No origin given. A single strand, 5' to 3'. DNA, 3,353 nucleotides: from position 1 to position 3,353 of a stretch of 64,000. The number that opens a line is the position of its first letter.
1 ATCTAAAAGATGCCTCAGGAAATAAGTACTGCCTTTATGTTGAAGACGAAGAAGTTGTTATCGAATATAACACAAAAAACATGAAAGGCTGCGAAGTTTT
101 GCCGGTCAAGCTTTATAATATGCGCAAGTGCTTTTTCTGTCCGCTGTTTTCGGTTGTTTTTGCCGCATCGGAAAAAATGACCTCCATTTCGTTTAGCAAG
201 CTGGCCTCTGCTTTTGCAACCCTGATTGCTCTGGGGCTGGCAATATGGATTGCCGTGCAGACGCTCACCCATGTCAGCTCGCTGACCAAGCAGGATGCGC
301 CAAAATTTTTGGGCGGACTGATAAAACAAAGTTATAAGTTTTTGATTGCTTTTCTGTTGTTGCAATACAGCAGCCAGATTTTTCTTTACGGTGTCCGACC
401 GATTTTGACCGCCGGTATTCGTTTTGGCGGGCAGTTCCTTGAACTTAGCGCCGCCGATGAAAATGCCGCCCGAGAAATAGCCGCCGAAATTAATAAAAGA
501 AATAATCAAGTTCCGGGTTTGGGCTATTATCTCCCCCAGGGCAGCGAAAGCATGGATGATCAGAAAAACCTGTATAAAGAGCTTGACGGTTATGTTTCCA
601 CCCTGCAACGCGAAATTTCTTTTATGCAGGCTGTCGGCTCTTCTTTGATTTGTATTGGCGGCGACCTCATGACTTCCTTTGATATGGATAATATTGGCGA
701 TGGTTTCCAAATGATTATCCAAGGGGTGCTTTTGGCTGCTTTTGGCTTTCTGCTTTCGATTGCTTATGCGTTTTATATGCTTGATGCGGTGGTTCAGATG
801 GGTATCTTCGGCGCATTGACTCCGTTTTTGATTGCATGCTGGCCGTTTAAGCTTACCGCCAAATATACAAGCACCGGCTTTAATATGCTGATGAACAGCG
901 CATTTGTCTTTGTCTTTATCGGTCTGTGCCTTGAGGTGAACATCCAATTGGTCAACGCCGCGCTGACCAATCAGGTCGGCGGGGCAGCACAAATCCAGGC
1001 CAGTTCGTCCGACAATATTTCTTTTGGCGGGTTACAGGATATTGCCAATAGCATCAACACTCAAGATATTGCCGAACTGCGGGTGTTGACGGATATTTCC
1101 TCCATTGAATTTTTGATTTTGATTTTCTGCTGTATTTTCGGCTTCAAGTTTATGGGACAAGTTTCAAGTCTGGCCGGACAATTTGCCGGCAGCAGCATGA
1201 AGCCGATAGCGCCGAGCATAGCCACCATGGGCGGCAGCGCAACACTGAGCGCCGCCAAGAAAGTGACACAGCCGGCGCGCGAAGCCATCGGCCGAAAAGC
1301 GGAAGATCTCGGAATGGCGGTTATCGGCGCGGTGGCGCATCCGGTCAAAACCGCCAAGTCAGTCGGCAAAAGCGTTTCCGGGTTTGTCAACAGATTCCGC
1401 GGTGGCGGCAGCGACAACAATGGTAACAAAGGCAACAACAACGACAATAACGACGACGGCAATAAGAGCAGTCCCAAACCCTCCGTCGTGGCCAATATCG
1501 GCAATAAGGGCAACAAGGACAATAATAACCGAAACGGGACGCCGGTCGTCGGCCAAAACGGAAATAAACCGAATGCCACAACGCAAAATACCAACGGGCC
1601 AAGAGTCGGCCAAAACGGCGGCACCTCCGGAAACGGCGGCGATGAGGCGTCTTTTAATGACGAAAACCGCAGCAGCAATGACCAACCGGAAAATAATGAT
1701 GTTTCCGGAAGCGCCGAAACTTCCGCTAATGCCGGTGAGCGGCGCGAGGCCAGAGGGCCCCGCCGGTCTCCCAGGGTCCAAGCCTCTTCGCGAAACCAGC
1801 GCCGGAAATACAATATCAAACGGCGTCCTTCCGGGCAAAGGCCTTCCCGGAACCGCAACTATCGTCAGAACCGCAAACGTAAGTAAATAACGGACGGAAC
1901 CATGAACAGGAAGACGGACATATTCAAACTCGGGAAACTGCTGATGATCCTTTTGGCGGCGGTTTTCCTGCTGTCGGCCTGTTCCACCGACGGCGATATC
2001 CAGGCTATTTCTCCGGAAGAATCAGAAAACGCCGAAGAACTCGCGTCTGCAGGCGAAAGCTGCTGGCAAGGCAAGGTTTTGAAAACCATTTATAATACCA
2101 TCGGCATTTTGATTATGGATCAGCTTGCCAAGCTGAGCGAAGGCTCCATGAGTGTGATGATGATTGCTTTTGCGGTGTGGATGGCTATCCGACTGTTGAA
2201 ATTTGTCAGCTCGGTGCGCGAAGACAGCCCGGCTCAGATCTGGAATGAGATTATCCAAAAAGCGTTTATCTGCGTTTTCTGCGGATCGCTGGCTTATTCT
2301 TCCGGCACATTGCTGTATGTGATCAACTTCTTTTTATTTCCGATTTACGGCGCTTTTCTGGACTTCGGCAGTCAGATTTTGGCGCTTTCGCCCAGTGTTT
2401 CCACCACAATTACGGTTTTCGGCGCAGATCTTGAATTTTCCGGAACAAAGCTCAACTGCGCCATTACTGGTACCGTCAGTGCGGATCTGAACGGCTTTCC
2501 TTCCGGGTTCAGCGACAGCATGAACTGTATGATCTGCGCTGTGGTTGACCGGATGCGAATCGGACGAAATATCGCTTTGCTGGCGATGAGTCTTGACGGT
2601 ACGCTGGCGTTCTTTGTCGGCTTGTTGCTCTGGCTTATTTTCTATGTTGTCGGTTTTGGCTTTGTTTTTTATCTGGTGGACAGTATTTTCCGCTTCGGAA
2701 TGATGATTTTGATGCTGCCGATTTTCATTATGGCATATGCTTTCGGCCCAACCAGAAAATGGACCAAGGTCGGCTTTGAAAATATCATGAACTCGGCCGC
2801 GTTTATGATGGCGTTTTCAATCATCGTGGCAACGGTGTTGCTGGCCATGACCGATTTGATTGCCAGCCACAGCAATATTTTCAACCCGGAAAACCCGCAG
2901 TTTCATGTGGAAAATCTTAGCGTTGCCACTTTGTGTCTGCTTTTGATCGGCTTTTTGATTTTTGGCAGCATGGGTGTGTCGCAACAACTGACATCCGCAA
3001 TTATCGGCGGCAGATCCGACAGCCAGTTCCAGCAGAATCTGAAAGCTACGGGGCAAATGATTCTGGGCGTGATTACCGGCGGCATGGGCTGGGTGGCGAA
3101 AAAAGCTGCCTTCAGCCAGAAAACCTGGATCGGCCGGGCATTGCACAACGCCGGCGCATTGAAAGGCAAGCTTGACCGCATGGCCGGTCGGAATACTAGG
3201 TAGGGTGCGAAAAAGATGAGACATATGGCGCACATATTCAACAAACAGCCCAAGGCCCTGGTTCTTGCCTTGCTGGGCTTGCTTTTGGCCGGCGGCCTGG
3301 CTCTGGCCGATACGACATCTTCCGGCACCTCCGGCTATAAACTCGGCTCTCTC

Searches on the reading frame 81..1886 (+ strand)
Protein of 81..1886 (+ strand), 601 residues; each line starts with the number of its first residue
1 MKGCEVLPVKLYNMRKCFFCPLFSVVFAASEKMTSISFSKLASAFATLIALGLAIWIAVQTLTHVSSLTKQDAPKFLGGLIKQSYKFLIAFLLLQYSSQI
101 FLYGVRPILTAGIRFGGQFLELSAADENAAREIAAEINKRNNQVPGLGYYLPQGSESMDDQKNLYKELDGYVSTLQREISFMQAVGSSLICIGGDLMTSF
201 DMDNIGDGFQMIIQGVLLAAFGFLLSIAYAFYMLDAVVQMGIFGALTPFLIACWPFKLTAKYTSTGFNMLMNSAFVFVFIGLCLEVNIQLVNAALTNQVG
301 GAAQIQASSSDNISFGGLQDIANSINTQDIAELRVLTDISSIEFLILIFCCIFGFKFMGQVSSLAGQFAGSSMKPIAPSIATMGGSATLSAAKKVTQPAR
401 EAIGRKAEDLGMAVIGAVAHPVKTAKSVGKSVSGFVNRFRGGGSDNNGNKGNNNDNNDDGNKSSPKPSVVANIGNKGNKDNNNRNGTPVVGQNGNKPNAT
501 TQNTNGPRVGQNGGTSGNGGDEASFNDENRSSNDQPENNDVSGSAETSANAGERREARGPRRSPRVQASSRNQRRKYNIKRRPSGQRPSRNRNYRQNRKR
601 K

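Call 15: search_protein_families(library=pfam, proteins=[window:81-1886:+], max_evalue=0.001)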
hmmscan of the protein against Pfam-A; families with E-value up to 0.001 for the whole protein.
window:81-1886:+ (601 aa): 1 family
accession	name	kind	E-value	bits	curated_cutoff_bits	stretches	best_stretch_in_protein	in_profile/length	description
PF04610.19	TrbL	-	0.0001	22.6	25.9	1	197-301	94-190/215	TrbL/VirB6 plasmid conjugal transfer protein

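Call 72: search_protein_families(library=ncbifam, proteins=[window:81-1886:+], max_evalue=0.00001)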
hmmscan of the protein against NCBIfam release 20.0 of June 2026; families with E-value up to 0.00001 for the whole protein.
window:81-1886:+ (601 aa): 0 families

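Call 83: find_encoding_contigs(protein=window:81-1886:+, flank=10000, max_places=1)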
Protein window:81-1886:+ (601 aa): no gene with exactly this product is on record in the collection.

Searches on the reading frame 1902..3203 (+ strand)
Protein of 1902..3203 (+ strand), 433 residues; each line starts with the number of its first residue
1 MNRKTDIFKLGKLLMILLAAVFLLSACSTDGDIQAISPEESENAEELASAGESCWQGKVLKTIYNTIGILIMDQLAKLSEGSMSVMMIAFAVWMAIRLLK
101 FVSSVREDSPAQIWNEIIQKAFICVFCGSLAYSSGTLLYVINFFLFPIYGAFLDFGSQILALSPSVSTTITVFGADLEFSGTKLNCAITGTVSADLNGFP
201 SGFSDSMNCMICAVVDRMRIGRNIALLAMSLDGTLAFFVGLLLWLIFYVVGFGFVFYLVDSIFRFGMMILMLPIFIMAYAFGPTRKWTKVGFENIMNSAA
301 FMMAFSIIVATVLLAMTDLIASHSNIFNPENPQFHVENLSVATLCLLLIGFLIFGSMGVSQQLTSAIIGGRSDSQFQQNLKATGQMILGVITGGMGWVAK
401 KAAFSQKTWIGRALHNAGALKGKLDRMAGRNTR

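Call 15: search_protein_families(library=pfam, proteins=[window:1902-3203:+], max_evalue=0.001)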
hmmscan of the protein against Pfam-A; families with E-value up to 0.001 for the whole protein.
window:1902-3203:+ (433 aa): 1 family
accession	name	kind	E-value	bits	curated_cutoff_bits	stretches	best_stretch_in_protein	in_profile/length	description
PF04610.19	TrbL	-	6.5e-07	29.8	25.9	1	206-353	74-212/215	TrbL/VirB6 plasmid conjugal transfer protein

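Call 72: search_protein_families(library=ncbifam, proteins=[window:1902-3203:+], max_evalue=0.00001)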
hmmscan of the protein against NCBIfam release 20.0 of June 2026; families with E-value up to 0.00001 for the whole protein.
window:1902-3203:+ (433 aa): 0 families

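Call 84: find_encoding_contigs(protein=window:1902-3203:+, flank=10000, max_places=2)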
Protein window:1902-3203:+ (433 aa): 22 contigs read that carry it; 2 places shown.
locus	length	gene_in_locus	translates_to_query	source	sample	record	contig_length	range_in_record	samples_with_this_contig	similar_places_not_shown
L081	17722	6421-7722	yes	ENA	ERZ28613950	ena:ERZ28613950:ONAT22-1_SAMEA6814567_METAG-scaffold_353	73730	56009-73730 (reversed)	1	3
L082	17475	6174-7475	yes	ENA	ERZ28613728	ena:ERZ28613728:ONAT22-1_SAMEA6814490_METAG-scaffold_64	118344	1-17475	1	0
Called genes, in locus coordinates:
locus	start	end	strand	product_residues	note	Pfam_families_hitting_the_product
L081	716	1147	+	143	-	-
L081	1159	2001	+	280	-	-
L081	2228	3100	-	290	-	-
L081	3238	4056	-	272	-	-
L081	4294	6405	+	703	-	-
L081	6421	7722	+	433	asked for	PF04610:TrbL (weak)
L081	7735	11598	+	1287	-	PF21277:T6SS_VgrG3-like_C, PF01551:Peptidase_M23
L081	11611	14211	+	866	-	PF04610:TrbL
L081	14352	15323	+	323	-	PF01381:HTH_3, PF04545:Sigma70_r4 (faint), PF12844:HTH_19 (faint), PF13443:HTH_26 (faint), PF13560:HTH_31, PF01381:HTH_3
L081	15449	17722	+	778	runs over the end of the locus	-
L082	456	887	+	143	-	-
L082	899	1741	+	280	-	-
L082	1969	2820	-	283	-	-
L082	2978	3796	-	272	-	-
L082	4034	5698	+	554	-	-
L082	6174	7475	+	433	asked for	PF04610:TrbL (weak)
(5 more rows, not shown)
